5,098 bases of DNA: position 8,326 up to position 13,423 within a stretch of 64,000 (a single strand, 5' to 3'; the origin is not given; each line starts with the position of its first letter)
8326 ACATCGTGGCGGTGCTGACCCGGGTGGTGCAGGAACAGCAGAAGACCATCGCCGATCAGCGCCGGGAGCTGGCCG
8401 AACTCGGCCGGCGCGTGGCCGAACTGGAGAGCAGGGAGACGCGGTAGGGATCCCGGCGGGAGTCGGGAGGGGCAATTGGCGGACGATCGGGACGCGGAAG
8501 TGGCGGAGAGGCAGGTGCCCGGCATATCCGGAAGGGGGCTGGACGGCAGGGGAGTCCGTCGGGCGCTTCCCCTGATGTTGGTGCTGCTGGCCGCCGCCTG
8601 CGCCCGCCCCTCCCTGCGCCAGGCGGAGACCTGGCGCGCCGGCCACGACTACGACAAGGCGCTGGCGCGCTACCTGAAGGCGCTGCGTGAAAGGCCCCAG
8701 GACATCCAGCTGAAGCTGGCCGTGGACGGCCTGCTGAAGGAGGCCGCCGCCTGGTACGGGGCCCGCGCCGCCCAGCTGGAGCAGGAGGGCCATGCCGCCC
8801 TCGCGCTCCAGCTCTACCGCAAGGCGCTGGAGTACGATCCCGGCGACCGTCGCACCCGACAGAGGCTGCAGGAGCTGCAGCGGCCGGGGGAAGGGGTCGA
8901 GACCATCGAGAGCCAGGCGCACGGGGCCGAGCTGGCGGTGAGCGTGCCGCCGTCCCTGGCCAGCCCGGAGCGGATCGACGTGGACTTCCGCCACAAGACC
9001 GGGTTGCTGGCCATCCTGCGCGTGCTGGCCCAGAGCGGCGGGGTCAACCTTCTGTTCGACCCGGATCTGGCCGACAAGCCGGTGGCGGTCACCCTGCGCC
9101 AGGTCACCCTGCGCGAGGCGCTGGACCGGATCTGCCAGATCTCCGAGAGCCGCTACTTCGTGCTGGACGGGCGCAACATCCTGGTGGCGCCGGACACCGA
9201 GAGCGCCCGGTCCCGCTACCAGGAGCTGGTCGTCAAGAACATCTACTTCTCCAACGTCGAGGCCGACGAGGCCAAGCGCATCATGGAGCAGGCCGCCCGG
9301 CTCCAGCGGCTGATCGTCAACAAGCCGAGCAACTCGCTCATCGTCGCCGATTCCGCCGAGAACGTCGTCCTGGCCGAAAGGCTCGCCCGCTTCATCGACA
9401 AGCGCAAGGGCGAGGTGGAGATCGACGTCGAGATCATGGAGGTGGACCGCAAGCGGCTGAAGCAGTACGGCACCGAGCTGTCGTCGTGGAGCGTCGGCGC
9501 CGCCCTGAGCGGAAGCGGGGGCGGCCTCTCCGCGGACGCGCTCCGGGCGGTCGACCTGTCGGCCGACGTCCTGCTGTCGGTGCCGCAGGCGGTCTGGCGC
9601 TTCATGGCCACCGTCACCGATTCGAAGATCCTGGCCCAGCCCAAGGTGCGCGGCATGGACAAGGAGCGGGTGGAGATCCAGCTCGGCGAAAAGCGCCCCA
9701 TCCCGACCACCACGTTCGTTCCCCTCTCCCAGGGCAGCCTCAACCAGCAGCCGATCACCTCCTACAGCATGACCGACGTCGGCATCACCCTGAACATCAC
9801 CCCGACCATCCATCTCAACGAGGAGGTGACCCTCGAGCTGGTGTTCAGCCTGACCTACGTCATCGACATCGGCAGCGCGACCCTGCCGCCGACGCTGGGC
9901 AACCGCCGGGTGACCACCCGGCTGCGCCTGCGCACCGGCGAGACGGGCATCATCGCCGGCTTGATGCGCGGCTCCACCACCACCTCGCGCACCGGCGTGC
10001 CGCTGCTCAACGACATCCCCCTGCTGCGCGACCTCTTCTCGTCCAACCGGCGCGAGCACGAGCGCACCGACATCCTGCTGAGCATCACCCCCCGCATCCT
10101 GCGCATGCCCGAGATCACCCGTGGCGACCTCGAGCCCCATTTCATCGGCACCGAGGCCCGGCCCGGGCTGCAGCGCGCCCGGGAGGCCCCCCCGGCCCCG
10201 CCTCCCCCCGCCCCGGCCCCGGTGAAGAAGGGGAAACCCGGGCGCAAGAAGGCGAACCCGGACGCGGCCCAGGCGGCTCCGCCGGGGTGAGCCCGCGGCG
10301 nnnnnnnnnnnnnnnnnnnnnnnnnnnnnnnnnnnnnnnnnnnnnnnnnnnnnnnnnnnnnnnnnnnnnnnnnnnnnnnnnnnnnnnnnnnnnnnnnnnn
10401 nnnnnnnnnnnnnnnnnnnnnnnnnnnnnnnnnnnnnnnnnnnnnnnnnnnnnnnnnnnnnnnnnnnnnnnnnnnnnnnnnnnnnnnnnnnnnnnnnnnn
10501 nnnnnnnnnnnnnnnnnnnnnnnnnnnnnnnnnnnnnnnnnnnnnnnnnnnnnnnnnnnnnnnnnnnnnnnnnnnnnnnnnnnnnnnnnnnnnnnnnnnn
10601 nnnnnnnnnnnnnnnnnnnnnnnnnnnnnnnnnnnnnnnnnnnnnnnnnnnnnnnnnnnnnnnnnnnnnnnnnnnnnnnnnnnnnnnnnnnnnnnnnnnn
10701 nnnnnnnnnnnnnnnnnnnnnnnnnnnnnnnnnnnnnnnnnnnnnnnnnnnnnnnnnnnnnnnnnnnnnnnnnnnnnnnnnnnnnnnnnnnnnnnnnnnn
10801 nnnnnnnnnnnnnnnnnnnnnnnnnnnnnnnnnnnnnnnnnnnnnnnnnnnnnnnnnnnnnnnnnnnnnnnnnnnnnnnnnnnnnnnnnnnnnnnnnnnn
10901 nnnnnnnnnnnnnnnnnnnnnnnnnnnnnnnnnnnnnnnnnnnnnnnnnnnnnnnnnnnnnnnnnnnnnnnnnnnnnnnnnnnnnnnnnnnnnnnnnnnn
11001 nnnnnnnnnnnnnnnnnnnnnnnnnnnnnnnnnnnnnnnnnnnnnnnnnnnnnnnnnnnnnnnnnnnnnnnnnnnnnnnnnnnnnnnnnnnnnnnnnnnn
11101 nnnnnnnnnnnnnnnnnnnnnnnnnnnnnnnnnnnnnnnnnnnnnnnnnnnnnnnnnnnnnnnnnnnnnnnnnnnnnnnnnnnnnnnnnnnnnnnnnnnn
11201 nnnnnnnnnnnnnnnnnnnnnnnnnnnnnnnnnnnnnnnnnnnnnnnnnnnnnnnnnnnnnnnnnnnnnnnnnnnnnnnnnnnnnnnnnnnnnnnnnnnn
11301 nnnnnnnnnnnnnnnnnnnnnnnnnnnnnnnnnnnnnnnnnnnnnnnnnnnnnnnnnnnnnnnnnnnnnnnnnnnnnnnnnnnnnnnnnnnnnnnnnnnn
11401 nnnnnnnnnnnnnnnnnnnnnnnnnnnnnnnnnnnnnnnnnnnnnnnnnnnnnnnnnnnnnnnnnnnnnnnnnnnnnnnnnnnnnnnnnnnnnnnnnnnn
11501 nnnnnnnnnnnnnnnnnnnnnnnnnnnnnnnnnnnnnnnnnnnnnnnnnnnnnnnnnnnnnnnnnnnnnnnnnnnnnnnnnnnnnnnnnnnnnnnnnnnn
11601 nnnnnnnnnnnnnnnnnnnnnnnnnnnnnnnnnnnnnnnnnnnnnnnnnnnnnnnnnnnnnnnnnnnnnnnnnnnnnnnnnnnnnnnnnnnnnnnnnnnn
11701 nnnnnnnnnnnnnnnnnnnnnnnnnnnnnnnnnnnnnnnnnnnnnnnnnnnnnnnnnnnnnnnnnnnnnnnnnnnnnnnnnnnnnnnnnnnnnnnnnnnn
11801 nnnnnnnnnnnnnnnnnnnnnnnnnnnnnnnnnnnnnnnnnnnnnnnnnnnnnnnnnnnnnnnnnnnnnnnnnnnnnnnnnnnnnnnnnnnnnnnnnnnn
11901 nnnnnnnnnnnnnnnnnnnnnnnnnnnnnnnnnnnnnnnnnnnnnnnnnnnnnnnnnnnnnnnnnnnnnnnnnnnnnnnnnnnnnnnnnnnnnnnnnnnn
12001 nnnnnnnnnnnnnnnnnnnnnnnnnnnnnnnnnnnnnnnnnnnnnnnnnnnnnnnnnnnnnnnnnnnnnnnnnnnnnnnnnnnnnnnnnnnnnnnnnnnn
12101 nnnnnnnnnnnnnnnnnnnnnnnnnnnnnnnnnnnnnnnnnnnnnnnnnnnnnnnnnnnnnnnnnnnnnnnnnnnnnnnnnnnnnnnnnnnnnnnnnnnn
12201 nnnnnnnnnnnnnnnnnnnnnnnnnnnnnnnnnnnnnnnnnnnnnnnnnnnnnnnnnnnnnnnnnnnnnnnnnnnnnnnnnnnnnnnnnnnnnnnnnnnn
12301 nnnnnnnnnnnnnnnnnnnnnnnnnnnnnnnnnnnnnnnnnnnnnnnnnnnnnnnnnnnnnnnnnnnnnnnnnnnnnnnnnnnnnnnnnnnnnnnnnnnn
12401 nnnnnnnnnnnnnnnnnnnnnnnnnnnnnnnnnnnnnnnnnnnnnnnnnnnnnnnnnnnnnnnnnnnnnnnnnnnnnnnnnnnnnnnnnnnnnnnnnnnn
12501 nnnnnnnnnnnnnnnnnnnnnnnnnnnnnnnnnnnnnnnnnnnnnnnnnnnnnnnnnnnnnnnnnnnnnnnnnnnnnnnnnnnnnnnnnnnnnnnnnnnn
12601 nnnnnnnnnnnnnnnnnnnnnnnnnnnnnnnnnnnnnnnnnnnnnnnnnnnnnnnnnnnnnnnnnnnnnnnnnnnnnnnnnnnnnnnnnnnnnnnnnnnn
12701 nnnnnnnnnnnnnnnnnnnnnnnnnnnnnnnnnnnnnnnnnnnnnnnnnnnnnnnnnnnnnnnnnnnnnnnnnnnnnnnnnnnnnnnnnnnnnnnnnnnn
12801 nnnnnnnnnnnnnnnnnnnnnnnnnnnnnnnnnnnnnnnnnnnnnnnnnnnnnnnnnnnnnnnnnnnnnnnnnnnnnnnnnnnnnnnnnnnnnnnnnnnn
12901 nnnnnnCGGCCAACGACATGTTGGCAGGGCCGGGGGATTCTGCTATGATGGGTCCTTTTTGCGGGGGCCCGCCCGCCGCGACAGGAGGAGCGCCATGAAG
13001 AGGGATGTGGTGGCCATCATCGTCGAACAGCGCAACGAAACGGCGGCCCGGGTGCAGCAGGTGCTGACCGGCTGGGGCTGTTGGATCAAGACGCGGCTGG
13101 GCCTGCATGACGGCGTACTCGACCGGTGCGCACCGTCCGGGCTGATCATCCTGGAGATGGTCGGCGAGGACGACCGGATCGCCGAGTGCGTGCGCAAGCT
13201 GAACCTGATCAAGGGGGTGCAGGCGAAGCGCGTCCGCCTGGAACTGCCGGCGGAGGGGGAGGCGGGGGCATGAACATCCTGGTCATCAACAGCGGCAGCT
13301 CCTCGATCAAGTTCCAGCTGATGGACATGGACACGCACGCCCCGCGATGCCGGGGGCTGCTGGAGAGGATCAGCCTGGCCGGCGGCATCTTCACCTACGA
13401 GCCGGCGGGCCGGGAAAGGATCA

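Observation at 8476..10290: Orphan TPR-secretin lipoprotein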

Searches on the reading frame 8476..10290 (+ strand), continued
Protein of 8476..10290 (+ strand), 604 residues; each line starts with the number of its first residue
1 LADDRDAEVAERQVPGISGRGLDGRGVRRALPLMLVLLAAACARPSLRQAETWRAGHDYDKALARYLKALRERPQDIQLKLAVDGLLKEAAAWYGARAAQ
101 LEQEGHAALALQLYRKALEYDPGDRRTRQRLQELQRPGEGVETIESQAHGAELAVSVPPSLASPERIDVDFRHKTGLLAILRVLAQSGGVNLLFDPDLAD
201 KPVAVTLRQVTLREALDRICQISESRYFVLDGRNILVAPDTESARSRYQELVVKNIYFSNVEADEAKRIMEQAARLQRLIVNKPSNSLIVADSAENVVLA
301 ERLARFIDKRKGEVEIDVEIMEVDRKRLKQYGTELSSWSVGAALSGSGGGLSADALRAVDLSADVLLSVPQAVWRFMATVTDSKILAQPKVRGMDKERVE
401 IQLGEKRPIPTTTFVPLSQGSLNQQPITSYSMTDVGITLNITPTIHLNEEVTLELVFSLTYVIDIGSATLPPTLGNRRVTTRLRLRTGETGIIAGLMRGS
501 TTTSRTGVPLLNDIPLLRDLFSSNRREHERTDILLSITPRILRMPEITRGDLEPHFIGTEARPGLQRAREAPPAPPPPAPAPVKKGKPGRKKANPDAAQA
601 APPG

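Call 56: search_protein_families(library=pfam, proteins=[L013:9237-9938:+, L020:1835-3094:+, L033:12175-12882:+, L023:74-2287:+, L004:9381-9929:+, L039:7192-8154:+, L039:8161-8787:+, L039:8784-9377:+, L039:9374-9952:+, L039:10022-12367:+], max_evalue=0.01)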
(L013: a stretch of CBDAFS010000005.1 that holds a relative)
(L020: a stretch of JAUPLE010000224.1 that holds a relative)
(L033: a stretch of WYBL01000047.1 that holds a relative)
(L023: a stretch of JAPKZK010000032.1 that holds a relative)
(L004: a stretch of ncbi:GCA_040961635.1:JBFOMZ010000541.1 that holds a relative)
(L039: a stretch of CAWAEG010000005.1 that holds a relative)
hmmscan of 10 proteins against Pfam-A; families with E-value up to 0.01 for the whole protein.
L013:9237-9938:+ (233 aa): 5 families
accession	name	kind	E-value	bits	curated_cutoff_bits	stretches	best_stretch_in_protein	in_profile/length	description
PF02369.22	Big_1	-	4.9e-10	39.8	34.9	1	158-230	15-92/93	Bacterial Ig-like domain (group 1)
PF09134.16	Invasin_D3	-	7.5e-09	36.4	33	1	147-230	7-93/98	Invasin, domain 3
PF16640.11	Big_3_5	-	2.3e-05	25.3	35.5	0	47-125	1-75/88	Bacterial Ig-like domain (group 3)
PF12985.13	DUF3869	-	0.00052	20.6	24.5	1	192-231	31-69/85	Domain of unknown function (DUF3869)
PF13620.12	CarboxypepD_reg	-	0.0044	17.8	32.3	0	167-231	6-70/82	Carboxypeptidase regulatory-like domain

L020:1835-3094:+ (419 aa): 7 families
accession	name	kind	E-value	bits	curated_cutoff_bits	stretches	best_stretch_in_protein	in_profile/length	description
PF18911.6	PKD_4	-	2.2e-36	124.2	27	2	318-406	1-85/85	PKD domain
PF00801.26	PKD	-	7.2e-23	80.8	23.5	2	231-306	2-75/80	PKD domain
PF22352.2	K319L-like_PKD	-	2.6e-14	53.4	27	2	335-406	11-84/84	K319L-like, PKD domain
PF09134.16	Invasin_D3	-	3.3e-07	31.2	33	1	33-112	4-84/98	Invasin, domain 3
PF02369.22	Big_1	-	6e-07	29.9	34.9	1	147-213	18-87/93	Bacterial Ig-like domain (group 1)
PF24107.1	DUF7382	-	0.0003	21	27.4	0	145-190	17-61/65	Domain of unknown function (DUF7382)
PF22067.2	Cep192_D3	-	0.0023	18.4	27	0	273-336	16-77/99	Cep192 domain 3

L033:12175-12882:+ (235 aa): 5 families
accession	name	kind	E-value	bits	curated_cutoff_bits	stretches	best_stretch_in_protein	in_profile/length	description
PF02369.22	Big_1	-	3e-12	46.9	34.9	2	149-221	18-85/93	Bacterial Ig-like domain (group 1)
PF09134.16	Invasin_D3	-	4.5e-10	40.4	33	2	44-125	11-95/98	Invasin, domain 3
PF17789.7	MG4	-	7.3e-05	23.3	24.7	1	152-217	18-75/95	Macroglobulin domain MG4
PF18565.7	Glyco_hydro2_C5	-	0.00022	21.5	32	0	137-216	3-93/103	Glycoside hydrolase family 2 C-terminal domain 5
PF24107.1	DUF7382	-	0.0072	16.6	27.4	0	149-174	19-44/65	Domain of unknown function (DUF7382)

L023:74-2287:+ (737 aa): 2 families
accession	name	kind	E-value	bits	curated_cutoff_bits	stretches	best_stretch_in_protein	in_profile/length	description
PF07705.17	CARDB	-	2.3e-17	63.5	22.7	1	6-93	14-100/101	CARDB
PF18000.7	Top6b_C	-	0.00036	21.1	28.6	1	537-598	32-93/111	Type 2 DNA topoisomerase 6 subunit B C-terminal domain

L004:9381-9929:+ (182 aa): 0 families

L039:7192-8154:+ (320 aa): 1 family
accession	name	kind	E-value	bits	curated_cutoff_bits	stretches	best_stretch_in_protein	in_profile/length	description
PF11104.14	PilM_2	-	3.3e-10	39.9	27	1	19-223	2-208/340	Type IV pilus assembly protein PilM;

L039:8161-8787:+ (208 aa): 0 families

L039:8784-9377:+ (197 aa): 1 family
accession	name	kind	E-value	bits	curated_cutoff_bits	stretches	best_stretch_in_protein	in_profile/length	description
PF04350.18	PilO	-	0.00053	20.6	22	1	86-185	46-141/145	Pilus assembly protein, PilO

L039:9374-9952:+ (192 aa): 0 families

L039:10022-12367:+ (781 aa): 8 families
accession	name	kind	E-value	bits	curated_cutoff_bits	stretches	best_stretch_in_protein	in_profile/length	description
PF00263.26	Secretin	-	4.8e-31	108.1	27.5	1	383-552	2-169/169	Bacterial type II and III secretion system protein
PF00963.24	Cohesin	-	6.6e-11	43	24.1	1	648-780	3-139/139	Cohesin domain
PF03958.22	Secretin_N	-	1e-10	42.1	28.2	1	243-305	4-68/69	Bacterial type II/III secretion system short domain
PF07719.23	TPR_2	-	5.8e-06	26.5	27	0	29-54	8-33/34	Tetratricopeptide repeat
PF13428.12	TPR_14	-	0.00011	22.9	23.5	0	32-62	11-41/44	Tetratricopeptide repeat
PF13414.12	TPR_11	-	0.00011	22.2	26.8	0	35-58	7-30/42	TPR repeat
PF07660.19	STN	-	0.00018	21.7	28.4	1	194-226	20-51/52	Secretin and TonB N terminus short domain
PF00515.34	TPR_1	-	0.0061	16.8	27.8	0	29-54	8-33/34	Tetratricopeptide repeat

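Call 58: fold_search(model_id=the predicted structure, library=pdb)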
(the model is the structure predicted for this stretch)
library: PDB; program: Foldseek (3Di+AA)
matches with E <= 10: 912; with E <= 0.001: 55
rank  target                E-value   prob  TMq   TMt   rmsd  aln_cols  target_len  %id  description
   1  6w6m_A                2.6e-18  1.00  0.24  0.34  27.5       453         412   17  Single particle cryoEM structure of V. cholerae Type IV competence pilus secretin PilQ (released 2020-10-14)
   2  6q14_A                1.4e-17  1.00  0.25  0.31  31.3       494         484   13  Structure of the Salmonella SPI-1 injectisome NC-base (released 2019-10-23)
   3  6q14_B                2.8e-17  1.00  0.25  0.30  30.9       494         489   12  Structure of the Salmonella SPI-1 injectisome NC-base (released 2019-10-23)
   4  5tcr_A                6.3e-16  1.00  0.26  0.32  31.0       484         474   12  Atomic model of the Salmonella SPI-1 type III secretion injectisome basal body proteins InvG, PrgH, and PrgK (released 2016-12-21)
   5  5zdh_A                7.4e-16  1.00  0.27  0.33  29.8       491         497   14  CryoEM structure of ETEC Pilotin-Secretin AspS-GspD complex (released 2018-04-18)
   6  7ah9_5O               3.3e-15  1.00  0.24  0.28  32.1       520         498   12  Substrate-engaged type 3 secretion system needle complex from Salmonella enterica typhimurium - SpaR state 1 (released 2021-03-17)
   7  5wq7_A                3.5e-15  1.00  0.27  0.34  28.9       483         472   17  CryoEM structure of type II secretion system secretin GspD in E.coli K12 (released 2016-12-28)
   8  7ah9_5N               6.1e-15  1.00  0.26  0.31  31.0       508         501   13  Substrate-engaged type 3 secretion system needle complex from Salmonella enterica typhimurium - SpaR state 1 (released 2021-03-17)
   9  5wq9_A                6.1e-15  1.00  0.26  0.31  32.1       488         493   14  CryoEM structure of type II secretion system secretin GspD G453A mutant in Vibrio cholerae (released 2016-12-28)
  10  7ah9_5M               6.5e-15  1.00  0.24  0.29  31.9       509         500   12  Substrate-engaged type 3 secretion system needle complex from Salmonella enterica typhimurium - SpaR state 1 (released 2021-03-17)
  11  6q15_B                6.8e-15  1.00  0.24  0.29  32.7       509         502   13  Structure of the Salmonella SPI-1 injectisome needle complex (released 2019-10-23)
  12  5wq8_A                1.2e-14  1.00  0.26  0.31  32.3       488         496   15  CryoEM structure of type II secretion system secretin GspD in Vibrio cholerae (released 2016-12-28)
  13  5w68_A                1.7e-14  1.00  0.26  0.44  25.9       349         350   19  Type II secretin from Enteropathogenic Escherichia coli - GspD (released 2017-11-15)
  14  7ah9_5G               1.8e-14  1.00  0.24  0.29  30.5       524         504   13  Substrate-engaged type 3 secretion system needle complex from Salmonella enterica typhimurium - SpaR state 1 (released 2021-03-17)
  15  6i1x_A                1.9e-14  1.00  0.27  0.33  26.0       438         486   16  Aeromonas hydrophila ExeD (released 2019-04-10)
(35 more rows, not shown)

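Call 65: find_related_loci(query=A1, collection=viral_contigs, flank=10000)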
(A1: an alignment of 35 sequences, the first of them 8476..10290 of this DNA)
Query A1 (604 aa) in viral_contigs; peptide patterns used: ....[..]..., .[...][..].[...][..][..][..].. (x = any residue, [..] = any of these).
30 stretches matched a pattern, but none encodes a relative of the query by tblastn (E <= 1e-3).

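Call 66: find_encoding_contigs(protein=P0001, flank=10000, max_places=3)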
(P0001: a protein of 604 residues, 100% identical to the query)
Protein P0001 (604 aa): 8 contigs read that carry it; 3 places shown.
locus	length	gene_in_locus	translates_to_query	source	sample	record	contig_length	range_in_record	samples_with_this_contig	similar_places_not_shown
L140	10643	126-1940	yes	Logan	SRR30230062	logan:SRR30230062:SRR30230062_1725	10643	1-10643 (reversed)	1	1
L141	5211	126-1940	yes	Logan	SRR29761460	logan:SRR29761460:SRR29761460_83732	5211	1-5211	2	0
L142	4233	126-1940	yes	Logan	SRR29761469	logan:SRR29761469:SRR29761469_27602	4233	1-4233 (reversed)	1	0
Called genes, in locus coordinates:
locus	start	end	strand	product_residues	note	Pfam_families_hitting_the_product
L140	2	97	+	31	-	?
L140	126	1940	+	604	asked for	PF00263:Secretin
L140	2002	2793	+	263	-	PF02567:PhzC-PhzF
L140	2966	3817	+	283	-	-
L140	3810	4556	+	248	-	PF01643:Acyl-ACP_TE, PF03061:4HBT (faint), PF13279:4HBT_2 (faint), PF20791:Acyl-ACP_TE_C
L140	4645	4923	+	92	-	PF21699:TM1266-like (weak)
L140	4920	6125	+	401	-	PF00871:Acetate_kinase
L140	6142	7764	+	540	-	PF08497:Radical_SAM_N, PF04055:Radical_SAM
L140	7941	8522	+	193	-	PF25160:LdpA_Fe-S-bd (faint), PF14691:Fer4_20 (faint), PF13183:Fer4_8, PF13237:Fer4_10 (faint), PF13187:Fer4_9 (weak), PF13534:Fer4_17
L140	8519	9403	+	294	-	PF02754:CCG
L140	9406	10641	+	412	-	?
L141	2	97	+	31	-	?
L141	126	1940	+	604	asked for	PF00263:Secretin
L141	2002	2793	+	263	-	PF02567:PhzC-PhzF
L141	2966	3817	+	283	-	-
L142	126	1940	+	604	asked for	PF00263:Secretin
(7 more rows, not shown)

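Call 86: list_cluster_members(proteins=[P0001, P0102, P0103])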
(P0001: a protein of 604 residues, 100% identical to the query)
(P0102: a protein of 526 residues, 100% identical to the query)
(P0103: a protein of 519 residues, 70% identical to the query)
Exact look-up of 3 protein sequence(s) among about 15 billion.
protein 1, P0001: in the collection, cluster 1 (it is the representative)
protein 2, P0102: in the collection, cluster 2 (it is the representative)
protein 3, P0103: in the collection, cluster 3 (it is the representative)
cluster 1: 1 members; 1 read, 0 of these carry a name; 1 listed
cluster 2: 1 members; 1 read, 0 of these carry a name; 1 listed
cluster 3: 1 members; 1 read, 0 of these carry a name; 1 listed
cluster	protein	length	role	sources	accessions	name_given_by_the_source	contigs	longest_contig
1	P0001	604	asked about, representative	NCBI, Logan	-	-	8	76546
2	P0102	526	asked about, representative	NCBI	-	-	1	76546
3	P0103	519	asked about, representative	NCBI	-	-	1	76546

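Call 92: search_dna_similar(query=window:8599-10287:+, collection=phages, mode=protein, max_evalue=0.001, max_rows=10)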
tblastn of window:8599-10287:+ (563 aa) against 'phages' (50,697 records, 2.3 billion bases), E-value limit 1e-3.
Records with a match: 2; places in all: 2; records where one place covers at least 80% of the query: 0.
Best place of each record, by identity: <60% 2.
By first word of the organism name: Acinetobacter 2.
By host as written in the record: - 2.
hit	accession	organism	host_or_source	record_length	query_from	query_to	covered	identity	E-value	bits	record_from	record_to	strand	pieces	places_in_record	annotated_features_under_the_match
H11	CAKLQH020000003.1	Acinetobacter phage MD-2021a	not known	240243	343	502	28%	26.8%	2e-4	51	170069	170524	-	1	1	hofQ: outer membrane porin HofQ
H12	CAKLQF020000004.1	Acinetobacter phage MD-2021a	not known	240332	343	502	28%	26.8%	2e-4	51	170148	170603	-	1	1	hofQ: outer membrane porin HofQ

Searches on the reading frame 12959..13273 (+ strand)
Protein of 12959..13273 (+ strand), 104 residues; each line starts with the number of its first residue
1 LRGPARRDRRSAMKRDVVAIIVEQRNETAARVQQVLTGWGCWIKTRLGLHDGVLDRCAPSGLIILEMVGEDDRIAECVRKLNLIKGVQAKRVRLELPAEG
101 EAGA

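Call 9: search_protein_families(library=pfam, proteins=[window:12959-13273:+], max_evalue=0.01)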
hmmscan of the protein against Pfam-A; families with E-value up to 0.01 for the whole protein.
window:12959-13273:+ (104 aa): 1 family
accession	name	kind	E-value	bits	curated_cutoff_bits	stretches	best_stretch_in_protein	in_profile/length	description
PF21699.3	TM1266-like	-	1.9e-06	28.2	27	1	16-90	3-73/74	Iron-only hydrogenase system regulator, putative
